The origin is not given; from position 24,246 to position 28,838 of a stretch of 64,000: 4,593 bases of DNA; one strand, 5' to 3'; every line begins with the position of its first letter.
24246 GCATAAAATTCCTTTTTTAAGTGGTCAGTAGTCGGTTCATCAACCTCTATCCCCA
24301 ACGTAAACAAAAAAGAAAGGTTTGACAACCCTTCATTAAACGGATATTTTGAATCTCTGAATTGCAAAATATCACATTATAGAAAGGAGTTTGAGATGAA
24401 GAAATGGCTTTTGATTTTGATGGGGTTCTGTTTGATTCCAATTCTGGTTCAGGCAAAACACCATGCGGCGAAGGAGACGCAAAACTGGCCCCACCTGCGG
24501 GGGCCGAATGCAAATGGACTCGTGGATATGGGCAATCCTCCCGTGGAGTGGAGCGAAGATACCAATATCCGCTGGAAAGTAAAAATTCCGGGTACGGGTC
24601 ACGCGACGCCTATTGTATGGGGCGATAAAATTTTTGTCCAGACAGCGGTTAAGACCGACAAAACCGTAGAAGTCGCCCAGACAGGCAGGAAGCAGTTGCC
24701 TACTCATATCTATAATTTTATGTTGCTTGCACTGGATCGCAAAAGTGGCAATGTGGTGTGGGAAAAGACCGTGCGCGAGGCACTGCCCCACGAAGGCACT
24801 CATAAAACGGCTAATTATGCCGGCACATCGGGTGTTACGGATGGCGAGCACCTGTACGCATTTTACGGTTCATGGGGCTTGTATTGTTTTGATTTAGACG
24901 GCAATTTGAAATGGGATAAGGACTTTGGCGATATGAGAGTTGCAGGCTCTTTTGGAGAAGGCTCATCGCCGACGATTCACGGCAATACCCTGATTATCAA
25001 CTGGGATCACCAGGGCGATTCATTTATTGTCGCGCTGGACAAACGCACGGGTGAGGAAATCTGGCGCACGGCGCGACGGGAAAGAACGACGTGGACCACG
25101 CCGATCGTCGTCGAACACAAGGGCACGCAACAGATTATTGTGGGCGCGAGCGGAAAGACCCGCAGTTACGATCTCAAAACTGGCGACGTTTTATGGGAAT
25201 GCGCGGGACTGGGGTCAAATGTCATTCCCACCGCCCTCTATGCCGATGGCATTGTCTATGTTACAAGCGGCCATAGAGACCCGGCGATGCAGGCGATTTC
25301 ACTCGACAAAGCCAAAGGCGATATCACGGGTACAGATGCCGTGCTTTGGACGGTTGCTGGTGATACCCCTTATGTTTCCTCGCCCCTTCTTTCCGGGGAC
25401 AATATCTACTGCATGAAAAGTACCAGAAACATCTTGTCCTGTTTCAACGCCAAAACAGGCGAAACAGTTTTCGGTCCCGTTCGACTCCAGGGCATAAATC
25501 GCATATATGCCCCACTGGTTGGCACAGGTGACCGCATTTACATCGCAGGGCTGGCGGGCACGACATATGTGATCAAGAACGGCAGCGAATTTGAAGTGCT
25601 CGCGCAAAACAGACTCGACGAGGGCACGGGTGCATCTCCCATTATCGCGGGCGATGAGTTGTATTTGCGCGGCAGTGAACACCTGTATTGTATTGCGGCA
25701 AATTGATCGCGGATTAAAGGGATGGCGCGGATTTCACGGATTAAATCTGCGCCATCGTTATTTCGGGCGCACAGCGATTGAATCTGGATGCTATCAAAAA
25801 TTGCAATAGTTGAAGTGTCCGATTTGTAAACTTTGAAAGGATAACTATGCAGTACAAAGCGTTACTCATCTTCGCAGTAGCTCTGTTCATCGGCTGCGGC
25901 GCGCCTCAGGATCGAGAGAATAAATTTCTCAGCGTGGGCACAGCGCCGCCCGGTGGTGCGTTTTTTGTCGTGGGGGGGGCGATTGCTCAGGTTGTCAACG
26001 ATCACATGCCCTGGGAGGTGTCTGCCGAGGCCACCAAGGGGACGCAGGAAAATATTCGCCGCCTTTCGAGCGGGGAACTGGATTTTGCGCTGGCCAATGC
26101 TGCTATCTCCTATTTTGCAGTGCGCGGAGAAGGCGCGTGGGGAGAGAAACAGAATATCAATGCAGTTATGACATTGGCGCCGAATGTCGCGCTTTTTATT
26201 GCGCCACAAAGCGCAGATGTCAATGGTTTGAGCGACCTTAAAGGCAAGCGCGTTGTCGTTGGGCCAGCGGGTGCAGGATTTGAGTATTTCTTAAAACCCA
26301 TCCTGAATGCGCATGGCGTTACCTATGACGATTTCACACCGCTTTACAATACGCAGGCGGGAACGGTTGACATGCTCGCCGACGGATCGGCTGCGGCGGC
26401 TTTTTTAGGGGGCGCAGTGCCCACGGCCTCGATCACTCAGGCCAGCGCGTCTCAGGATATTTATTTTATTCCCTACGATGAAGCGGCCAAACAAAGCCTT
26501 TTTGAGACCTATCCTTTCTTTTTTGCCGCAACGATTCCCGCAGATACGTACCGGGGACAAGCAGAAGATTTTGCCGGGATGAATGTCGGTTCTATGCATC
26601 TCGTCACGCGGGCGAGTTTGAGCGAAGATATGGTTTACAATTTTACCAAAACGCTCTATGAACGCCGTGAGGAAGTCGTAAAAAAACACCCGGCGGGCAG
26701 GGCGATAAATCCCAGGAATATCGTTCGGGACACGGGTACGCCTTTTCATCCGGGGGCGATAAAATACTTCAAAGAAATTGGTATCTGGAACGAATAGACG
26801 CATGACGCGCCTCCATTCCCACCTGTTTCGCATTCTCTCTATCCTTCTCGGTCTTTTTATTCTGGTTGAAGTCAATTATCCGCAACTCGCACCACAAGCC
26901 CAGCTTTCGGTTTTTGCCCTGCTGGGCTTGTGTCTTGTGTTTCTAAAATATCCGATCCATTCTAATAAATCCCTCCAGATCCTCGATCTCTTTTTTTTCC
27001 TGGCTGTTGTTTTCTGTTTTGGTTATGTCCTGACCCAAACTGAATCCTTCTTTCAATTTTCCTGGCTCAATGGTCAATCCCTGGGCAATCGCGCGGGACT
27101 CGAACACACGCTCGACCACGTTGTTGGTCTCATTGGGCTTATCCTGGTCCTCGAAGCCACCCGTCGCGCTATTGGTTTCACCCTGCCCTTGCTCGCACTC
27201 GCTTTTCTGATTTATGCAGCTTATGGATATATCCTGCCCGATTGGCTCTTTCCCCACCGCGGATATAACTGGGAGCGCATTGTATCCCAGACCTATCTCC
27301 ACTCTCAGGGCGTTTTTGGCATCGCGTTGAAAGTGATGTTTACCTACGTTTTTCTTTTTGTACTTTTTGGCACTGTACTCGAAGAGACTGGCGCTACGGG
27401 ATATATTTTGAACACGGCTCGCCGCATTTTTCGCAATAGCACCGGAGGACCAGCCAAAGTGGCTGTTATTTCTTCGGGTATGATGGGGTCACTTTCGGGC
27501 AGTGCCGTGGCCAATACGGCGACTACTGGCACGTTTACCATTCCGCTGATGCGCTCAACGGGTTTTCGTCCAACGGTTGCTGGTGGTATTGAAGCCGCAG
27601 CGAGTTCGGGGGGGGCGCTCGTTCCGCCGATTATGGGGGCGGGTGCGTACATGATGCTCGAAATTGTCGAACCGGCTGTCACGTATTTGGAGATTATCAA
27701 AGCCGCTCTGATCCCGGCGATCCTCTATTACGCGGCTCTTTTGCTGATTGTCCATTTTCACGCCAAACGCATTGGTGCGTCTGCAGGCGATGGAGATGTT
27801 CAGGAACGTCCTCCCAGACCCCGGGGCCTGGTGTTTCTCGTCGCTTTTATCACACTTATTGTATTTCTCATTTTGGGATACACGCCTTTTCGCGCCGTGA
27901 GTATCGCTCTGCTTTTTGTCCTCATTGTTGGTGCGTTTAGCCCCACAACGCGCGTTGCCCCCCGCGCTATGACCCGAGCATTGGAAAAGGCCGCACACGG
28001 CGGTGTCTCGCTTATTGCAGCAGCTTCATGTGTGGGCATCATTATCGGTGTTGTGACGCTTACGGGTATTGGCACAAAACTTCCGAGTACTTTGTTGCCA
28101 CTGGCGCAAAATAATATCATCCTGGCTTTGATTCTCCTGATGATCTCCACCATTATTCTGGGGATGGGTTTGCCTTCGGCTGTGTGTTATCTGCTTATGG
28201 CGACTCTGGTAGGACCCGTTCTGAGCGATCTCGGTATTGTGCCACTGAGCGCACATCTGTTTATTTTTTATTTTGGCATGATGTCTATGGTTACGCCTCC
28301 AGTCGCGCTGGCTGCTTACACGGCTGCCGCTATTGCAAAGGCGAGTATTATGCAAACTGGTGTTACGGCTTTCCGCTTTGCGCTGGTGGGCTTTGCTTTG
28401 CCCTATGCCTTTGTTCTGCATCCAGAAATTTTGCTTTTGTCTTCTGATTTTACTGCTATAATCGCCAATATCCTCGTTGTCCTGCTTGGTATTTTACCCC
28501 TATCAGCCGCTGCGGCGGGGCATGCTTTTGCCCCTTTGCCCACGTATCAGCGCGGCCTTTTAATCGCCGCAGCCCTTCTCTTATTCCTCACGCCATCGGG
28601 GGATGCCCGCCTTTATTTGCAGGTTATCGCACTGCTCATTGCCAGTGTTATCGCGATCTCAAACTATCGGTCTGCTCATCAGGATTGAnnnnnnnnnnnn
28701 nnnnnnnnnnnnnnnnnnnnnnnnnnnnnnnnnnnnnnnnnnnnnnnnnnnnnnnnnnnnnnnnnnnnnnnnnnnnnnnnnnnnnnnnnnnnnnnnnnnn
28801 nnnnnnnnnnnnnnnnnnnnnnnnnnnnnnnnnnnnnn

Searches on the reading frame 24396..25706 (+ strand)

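Call 4: search_protein_families(library=pfam, proteins=[window:24396-25706:+], max_evalue=0.01)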
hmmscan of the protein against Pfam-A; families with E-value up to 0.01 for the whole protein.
window:24396-25706:+ (436 aa): 4 families
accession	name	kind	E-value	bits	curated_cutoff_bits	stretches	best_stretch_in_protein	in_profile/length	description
PF13360.13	PQQ_2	-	1.7e-23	83.9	27.6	2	111-358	6-230/233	Outer membrane protein assembly factor BamB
PF13570.13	Beta-prop_ACSF4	-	8.4e-11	42.3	133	1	191-433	8-241/329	Beta-alanine-activating enzyme, beta-propeller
PF01011.28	PQQ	-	8.4e-07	28.5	26.7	1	182-246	533-594/595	Glucose/ethanol/alcohol dehydrogenase, beta-propeller domain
PF25293.1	Beta-prop_EMC1_N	-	1.9e-05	24.9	34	1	207-316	83-195/219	EMC1 N-terminal beta-propeller domain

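Call 6: search_protein_families(library=ncbifam, proteins=[window:24396-25706:+], max_evalue=0.001)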
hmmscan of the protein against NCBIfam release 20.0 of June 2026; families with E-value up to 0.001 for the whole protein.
window:24396-25706:+ (436 aa): 6 families
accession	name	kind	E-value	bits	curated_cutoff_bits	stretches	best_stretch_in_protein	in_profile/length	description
TIGR03300.1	assembly_YfgL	equivalog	2.9e-10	39.4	285.2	1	110-424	77-366/377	outer membrane protein assembly factor BamB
TIGR03075.1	PQQ_enz_alc_DH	subfamily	3.9e-08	32.4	480.05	1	205-269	126-197/530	PQQ-dependent dehydrogenase, methanol/ethanol family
NF008351.0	PRK11138.1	equivalog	4.3e-08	32.1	423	1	170-326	45-192/394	outer membrane protein assembly factor BamB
TIGR04528.1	acido_non_PQQ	subfamily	4.4e-06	25.7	650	0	208-289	400-480/493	acido-empty-quinoprotein group A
TIGR03074.1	PQQ_membr_DH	subfamily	3.4e-05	21.9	832.65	0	206-265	718-776/783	membrane-bound PQQ-dependent dehydrogenase, glucose/quinate/shikimate family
NF053615.1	SerThrKinAfsKStmc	equivalog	0.00015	20.5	1300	1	81-300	555-758/809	protein serine/threonine kinase AfsK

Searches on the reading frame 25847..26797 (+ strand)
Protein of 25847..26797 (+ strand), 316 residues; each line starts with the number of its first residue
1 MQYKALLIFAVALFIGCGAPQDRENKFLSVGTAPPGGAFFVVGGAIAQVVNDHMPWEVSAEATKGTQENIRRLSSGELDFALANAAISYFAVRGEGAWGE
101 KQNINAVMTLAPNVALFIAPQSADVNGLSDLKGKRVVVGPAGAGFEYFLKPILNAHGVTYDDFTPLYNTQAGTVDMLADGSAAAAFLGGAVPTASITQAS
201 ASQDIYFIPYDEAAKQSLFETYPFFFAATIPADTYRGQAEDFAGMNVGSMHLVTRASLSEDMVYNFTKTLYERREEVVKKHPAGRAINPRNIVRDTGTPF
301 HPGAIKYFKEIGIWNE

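Call 4: search_protein_families(library=pfam, proteins=[window:25847-26797:+], max_evalue=0.01)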
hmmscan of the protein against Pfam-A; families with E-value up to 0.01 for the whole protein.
window:25847-26797:+ (316 aa): 3 families
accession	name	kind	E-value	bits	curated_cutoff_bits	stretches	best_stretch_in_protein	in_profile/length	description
PF16868.10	NMT1_3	-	5.6e-66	223.5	27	1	30-312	1-289/289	NMT1-like family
PF12974.12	Phosphonate-bd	-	3e-07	30.5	27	1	47-196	20-171/242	ABC transporter, phosphonate, periplasmic substrate-binding protein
PF09084.16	NMT1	-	2e-06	28.3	20.5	1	66-187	31-146/216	NMT1/THI5 like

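Call 62: search_solved_structures(query=window:25847-26797:+, max_evalue=0.001)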
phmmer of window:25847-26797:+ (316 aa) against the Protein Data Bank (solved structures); distinct sequences matched with E-value up to 0.001: 7.
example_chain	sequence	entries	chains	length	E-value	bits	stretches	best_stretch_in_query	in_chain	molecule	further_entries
1us4_A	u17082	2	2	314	5.4e-39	137.6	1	16-313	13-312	PUTATIVE GLUR0 LIGAND BINDING CORE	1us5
8u79_A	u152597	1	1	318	7.4e-39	137.1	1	25-313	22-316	Immunogenic protein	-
9oz4_A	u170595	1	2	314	1.8e-34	122.7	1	24-313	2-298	TRAP transporter solute receptor, TAXI family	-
8s4j_A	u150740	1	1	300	1.8e-32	116.1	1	25-313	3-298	TAXI family TRAP transporter solute-binding subunit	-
9ibo_A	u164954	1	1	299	2.8e-32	115.5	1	26-313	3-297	TAXI family TRAP transporter solute-binding subunit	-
9ibp_A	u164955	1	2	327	5.5e-29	104.7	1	10-313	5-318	Immunogenic protein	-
4ddd_A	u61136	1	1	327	2.6e-28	102.5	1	24-313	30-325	Immunogenic protein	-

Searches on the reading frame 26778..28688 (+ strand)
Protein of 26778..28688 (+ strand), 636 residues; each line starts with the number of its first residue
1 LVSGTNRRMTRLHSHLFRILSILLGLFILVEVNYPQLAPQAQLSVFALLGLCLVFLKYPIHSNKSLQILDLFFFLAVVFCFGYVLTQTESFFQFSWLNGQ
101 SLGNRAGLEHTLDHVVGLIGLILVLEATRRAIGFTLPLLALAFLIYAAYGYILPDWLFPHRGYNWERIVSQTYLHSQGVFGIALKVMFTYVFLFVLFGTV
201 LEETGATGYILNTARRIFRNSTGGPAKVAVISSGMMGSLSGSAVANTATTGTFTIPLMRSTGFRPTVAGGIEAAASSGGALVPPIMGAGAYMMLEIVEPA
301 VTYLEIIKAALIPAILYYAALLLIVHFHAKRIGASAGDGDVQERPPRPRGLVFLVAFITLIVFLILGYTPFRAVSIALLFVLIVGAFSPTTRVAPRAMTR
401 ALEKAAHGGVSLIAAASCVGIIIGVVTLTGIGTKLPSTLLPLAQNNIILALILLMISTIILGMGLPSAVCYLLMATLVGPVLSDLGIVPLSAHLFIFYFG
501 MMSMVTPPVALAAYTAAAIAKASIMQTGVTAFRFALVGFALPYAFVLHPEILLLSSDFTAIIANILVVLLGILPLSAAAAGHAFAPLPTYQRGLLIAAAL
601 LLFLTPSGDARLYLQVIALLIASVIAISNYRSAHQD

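Call 6: search_protein_families(library=ncbifam, proteins=[window:26778-28688:+], max_evalue=0.001)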
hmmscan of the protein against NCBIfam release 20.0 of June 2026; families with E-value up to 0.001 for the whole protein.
window:26778-28688:+ (636 aa): 3 families
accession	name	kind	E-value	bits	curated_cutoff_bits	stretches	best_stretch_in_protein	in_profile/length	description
TIGR02123.1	TRAP_fused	subfamily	2.3e-164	548.5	320.65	1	16-633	4-612/615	TRAP transporter fused permease subunit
TIGR00786.1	dctM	subfamily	4.9e-29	101.3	268.45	1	177-545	29-394/405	TRAP transporter large permease subunit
NF011634.1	PRK15060.1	equivalog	7.4e-15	54.9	800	1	190-554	58-419/425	2,3-diketo-L-gulonate TRAP transporter large permease YiaN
